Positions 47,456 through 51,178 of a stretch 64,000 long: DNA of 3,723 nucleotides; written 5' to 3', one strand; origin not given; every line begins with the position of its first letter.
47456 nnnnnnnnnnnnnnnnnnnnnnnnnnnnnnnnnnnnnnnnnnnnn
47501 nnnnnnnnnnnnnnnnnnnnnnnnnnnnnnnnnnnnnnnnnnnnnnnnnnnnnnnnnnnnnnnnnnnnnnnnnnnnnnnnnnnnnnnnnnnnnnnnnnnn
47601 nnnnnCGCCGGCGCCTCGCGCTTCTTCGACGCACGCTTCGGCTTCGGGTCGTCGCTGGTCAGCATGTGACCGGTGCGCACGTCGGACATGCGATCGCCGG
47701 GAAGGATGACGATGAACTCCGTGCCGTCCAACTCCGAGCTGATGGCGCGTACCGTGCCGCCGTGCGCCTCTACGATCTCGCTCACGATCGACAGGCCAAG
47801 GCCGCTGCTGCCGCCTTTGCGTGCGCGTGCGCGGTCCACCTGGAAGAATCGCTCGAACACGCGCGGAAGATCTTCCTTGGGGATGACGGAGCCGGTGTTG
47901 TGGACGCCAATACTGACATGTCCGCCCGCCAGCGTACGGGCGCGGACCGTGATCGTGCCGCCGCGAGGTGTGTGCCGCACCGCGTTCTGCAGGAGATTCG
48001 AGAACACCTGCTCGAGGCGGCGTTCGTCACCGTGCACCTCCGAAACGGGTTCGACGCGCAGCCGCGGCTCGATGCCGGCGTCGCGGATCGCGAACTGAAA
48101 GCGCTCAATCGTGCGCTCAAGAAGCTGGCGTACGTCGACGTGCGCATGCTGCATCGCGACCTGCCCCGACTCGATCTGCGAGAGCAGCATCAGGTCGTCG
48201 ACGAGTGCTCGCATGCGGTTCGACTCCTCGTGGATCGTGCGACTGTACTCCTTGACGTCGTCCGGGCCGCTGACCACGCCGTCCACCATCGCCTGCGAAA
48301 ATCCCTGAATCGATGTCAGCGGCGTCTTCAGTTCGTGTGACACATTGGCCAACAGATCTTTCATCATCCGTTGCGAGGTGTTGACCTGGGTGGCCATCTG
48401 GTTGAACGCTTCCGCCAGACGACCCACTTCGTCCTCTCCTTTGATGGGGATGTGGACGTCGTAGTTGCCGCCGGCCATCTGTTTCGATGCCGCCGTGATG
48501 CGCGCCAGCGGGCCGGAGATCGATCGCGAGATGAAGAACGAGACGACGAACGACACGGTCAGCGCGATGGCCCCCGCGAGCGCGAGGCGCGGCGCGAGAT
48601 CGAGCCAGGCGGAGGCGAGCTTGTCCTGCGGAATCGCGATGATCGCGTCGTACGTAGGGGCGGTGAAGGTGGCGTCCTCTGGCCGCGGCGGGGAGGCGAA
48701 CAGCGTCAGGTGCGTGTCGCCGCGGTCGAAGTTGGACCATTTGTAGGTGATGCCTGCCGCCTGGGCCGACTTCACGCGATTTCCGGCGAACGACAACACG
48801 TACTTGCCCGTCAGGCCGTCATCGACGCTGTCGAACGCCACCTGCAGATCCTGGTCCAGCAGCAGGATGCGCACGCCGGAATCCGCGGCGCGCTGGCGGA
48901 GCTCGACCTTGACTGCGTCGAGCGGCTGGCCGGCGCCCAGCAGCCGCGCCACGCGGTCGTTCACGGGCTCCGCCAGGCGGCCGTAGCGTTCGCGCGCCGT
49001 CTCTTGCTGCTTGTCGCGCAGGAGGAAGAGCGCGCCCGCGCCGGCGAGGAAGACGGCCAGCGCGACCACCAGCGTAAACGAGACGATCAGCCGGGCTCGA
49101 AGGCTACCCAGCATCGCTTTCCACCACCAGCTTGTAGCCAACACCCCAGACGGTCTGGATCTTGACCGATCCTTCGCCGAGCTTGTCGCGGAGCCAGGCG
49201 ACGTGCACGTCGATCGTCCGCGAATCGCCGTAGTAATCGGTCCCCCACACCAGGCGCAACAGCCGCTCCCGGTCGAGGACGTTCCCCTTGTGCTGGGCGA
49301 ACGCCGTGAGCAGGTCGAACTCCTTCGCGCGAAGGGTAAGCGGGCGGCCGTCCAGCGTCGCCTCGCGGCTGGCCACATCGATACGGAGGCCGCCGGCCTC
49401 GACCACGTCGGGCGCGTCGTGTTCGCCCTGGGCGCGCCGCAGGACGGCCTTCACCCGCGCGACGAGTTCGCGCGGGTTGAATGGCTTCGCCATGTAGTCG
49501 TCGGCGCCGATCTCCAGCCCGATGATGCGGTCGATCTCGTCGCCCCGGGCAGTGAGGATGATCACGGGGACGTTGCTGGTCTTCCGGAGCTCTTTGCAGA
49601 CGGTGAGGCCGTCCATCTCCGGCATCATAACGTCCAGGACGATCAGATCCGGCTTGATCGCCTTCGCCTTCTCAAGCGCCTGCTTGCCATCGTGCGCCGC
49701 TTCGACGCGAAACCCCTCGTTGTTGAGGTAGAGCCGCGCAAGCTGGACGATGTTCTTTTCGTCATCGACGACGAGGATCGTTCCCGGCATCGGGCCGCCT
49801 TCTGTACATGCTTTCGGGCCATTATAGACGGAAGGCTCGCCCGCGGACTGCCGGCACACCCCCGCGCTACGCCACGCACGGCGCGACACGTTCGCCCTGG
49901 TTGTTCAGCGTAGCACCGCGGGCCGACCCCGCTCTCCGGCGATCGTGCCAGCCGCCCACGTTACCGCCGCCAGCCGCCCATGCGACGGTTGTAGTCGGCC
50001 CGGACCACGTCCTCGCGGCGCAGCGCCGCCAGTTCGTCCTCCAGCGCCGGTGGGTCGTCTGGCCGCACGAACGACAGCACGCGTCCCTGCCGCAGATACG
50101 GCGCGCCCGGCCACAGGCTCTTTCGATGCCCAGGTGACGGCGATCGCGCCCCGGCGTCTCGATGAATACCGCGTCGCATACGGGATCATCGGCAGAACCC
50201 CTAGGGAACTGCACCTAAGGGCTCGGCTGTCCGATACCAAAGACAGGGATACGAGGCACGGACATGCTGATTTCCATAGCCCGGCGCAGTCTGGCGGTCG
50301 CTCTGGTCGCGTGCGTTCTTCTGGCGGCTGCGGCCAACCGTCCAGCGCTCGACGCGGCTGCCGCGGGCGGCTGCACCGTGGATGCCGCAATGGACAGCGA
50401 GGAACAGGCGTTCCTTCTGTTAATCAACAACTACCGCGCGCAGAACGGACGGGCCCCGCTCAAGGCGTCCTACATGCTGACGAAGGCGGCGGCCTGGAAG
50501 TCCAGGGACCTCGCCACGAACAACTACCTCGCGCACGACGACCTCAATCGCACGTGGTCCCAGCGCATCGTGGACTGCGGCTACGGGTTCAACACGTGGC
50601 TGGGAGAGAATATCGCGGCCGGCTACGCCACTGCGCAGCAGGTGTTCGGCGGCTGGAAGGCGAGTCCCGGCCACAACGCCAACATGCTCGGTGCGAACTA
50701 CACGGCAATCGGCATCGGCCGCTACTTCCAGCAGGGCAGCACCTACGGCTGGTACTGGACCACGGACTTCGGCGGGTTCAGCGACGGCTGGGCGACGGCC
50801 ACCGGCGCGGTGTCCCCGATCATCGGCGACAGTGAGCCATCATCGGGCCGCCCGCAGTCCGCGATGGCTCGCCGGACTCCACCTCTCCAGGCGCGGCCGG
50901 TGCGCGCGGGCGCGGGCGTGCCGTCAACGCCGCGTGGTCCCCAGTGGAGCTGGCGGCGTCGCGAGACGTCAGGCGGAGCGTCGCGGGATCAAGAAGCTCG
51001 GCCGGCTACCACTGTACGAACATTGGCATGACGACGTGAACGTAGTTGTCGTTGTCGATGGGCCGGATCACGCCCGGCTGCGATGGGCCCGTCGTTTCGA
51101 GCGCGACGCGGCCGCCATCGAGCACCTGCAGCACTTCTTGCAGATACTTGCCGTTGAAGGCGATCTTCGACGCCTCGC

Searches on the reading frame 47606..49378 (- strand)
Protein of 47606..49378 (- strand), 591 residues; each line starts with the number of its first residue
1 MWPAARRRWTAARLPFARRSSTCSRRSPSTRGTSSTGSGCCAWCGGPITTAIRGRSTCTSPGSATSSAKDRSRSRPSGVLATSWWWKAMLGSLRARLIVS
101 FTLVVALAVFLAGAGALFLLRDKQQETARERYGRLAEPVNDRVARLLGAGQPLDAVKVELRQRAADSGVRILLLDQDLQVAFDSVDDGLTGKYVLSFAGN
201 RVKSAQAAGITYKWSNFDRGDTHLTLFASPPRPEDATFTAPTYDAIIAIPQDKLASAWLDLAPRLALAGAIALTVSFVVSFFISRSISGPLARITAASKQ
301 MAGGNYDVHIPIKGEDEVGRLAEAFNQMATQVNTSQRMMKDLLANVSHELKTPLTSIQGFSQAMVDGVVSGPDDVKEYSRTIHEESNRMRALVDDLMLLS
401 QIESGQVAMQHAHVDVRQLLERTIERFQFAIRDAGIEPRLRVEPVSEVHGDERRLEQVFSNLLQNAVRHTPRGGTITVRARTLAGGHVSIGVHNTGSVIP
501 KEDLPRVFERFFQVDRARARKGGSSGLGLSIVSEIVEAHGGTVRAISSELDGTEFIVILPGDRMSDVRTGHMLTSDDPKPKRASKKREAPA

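Call 68: search_protein_families(library=pfam, proteins=[window:47606-49378:-], max_evalue=0.0001)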
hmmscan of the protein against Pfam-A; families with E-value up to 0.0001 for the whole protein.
window:47606-49378:- (591 aa): 3 families
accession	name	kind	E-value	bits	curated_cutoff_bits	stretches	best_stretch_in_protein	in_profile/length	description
PF02518.31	HATPase_c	-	1.2e-30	106.7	26.4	1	450-560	1-108/111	Histidine kinase-, DNA gyrase B-, and HSP90-like ATPase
PF00512.31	HisKA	-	1.5e-20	73.5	26.9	1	339-405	2-66/66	His Kinase A (phospho-acceptor) domain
PF00672.30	HAMP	-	9e-18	64.8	25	1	282-333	1-52/53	HAMP domain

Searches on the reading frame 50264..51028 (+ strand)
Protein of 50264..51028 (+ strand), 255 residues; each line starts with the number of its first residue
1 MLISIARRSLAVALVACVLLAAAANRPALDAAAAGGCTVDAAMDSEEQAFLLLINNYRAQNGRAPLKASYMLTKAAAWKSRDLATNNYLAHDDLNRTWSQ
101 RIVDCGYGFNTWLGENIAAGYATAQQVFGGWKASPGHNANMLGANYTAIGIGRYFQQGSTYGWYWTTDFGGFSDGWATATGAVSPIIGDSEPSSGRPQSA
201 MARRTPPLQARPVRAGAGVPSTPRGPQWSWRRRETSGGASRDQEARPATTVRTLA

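Call 68: search_protein_families(library=pfam, proteins=[window:50264-51028:+], max_evalue=0.0001)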
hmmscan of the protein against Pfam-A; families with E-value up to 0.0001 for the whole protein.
window:50264-51028:+ (255 aa): 1 family
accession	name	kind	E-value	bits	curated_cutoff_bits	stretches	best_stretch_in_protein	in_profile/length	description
PF00188.32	CAP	-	6e-16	59.8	21.1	1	53-169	3-117/117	Cysteine-rich secretory protein family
